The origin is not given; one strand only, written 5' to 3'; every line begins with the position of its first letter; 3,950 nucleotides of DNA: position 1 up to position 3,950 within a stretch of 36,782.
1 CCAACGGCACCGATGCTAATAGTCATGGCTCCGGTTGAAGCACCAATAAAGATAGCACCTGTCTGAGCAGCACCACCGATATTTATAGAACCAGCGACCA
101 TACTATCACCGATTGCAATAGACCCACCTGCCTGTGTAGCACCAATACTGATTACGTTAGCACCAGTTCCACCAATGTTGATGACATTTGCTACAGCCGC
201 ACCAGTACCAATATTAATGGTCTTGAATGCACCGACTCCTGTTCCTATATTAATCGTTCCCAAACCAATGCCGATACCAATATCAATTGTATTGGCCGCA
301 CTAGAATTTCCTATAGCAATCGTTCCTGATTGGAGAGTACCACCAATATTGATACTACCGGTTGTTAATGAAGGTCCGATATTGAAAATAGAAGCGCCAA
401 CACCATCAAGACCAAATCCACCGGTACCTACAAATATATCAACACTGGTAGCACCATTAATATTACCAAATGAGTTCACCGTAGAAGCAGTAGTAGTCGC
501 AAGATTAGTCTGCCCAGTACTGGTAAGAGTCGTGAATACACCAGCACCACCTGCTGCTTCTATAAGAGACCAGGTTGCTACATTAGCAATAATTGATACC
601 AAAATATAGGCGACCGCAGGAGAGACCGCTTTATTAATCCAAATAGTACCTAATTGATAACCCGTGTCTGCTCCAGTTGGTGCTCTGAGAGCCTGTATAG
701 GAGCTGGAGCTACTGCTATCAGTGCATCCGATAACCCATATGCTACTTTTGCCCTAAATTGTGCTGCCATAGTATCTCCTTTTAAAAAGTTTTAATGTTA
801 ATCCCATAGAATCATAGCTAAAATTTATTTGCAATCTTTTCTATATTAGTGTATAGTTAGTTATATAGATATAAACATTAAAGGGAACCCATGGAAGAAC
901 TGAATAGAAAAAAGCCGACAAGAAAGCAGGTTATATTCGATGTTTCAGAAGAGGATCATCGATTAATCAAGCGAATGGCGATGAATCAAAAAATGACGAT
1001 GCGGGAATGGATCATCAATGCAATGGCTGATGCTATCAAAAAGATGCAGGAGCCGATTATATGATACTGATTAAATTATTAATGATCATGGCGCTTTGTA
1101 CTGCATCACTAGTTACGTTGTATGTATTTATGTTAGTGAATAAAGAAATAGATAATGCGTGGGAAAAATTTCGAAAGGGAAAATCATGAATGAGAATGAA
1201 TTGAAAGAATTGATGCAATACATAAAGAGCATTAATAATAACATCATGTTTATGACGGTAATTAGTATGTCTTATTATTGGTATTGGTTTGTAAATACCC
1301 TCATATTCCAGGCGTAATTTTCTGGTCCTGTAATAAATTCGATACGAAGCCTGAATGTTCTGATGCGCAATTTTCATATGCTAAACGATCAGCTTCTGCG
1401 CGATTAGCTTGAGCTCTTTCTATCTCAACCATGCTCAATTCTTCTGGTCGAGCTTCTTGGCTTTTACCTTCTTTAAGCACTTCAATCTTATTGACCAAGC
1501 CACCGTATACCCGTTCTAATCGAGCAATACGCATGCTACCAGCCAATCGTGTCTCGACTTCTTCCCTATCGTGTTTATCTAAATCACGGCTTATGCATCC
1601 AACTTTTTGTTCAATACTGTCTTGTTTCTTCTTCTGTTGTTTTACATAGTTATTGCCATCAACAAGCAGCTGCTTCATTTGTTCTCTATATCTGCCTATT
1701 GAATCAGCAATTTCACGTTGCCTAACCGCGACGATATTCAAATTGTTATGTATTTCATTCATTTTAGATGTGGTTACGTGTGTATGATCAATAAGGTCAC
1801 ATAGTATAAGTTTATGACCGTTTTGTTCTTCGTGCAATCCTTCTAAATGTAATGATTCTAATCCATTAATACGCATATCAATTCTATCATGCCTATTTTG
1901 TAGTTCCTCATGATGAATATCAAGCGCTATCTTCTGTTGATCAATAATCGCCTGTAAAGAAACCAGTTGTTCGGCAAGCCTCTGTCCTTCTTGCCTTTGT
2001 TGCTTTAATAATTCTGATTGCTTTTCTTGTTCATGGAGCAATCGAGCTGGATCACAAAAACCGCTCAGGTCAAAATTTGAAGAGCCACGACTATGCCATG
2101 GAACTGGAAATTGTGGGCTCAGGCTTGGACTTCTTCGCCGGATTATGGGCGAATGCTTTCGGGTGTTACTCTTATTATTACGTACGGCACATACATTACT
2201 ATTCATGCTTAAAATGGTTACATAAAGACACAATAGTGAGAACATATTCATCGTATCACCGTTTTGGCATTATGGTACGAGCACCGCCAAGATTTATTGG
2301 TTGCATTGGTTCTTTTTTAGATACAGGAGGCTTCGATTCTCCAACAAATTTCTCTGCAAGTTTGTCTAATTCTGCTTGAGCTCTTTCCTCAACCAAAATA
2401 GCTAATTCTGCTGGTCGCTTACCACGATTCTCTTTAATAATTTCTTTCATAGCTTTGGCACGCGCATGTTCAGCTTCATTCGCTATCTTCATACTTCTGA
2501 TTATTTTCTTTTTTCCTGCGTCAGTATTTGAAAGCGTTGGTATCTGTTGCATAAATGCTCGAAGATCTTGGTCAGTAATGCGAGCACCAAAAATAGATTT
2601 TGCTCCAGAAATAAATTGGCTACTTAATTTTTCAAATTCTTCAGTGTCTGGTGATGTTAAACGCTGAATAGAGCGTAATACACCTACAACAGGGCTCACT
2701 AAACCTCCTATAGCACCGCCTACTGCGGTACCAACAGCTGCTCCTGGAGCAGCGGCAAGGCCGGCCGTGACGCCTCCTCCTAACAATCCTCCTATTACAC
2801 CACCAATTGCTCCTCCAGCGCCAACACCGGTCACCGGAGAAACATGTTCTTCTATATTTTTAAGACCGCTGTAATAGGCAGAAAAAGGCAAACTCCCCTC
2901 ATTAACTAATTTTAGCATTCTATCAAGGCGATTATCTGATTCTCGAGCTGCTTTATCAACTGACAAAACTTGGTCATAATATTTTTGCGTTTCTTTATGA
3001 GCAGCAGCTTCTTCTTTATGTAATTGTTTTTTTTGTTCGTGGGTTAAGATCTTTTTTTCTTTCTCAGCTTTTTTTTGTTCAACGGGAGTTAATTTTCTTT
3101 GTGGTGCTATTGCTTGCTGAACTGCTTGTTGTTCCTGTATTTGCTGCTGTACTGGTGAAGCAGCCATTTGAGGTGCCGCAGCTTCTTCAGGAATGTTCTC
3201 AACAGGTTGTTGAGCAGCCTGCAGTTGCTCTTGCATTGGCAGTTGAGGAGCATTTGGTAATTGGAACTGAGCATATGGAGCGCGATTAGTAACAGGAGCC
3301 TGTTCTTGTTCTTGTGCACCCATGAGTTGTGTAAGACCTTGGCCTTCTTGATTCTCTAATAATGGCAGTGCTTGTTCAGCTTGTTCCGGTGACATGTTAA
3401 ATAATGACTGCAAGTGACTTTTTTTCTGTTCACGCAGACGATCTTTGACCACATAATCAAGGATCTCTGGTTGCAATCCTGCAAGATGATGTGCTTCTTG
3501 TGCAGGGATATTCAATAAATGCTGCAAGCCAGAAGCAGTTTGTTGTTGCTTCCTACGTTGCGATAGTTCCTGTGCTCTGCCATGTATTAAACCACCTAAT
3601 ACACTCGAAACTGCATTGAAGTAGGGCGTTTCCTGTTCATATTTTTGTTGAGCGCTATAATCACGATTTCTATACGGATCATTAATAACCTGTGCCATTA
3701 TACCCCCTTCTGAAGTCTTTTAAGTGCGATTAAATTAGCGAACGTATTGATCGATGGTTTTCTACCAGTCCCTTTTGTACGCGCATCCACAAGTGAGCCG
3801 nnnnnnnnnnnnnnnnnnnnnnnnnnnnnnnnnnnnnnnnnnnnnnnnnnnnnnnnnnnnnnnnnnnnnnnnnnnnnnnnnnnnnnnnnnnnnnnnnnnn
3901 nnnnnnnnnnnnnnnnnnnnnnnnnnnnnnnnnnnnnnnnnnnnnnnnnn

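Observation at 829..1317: Reverse-oriented three-gene moron: RHH regulator plus two ~42-aa membrane peptides between ejection-like genes and a fibre gene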

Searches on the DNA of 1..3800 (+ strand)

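Call 6: search_dna_similar(query=window:1-3800:+, collection=phages, mode=near, max_rows=30)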
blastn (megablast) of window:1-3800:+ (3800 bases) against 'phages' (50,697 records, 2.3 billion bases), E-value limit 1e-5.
No match.

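Call 7: search_dna_similar(query=window:600-2400:+, collection=phages, mode=distant, max_rows=30)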
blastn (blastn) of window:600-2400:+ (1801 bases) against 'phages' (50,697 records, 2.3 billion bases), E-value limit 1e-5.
No match.
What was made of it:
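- Tried and rejected: DNA similarity searches, near and distant, found no match (calls 6, 7).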

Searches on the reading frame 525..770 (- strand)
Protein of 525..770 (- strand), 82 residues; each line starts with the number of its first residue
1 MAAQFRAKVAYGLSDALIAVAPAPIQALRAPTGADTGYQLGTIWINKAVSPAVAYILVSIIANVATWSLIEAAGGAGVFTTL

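Call 93: find_related_loci(query=A9, collection=viral_contigs, flank=4500)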
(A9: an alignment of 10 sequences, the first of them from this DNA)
Query A9 (82 aa) in viral_contigs; peptide patterns used: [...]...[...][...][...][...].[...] (x = any residue, [..] = any of these).
27 stretches matched a pattern; 13 encode a relative of the query (tblastn E <= 1e-3); 13 distinct loci.
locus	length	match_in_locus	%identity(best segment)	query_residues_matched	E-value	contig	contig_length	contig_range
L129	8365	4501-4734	61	3-82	7e-30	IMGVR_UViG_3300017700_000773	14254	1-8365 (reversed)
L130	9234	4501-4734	66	3-82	2e-29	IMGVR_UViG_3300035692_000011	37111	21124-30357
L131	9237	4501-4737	59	1-82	1e-22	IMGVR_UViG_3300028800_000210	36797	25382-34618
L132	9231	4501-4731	53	4-82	1e-21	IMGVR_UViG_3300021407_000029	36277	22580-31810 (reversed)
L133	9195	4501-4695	46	1-68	9e-16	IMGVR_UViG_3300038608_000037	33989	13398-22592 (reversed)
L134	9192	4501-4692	54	1-67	2e-15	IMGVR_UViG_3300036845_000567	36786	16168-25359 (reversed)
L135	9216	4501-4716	47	8-82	3e-15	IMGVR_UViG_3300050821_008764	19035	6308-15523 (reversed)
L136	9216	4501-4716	49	8-82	4e-13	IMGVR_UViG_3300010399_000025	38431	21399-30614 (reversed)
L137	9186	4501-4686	46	6-70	2e-12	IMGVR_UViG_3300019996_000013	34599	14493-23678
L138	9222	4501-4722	42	4-82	1e-12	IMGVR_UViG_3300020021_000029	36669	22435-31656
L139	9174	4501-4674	40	4-68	1e-8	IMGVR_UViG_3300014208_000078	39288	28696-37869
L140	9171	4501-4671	42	8-67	2e-8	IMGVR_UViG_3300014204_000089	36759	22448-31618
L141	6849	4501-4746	34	4-82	1e-6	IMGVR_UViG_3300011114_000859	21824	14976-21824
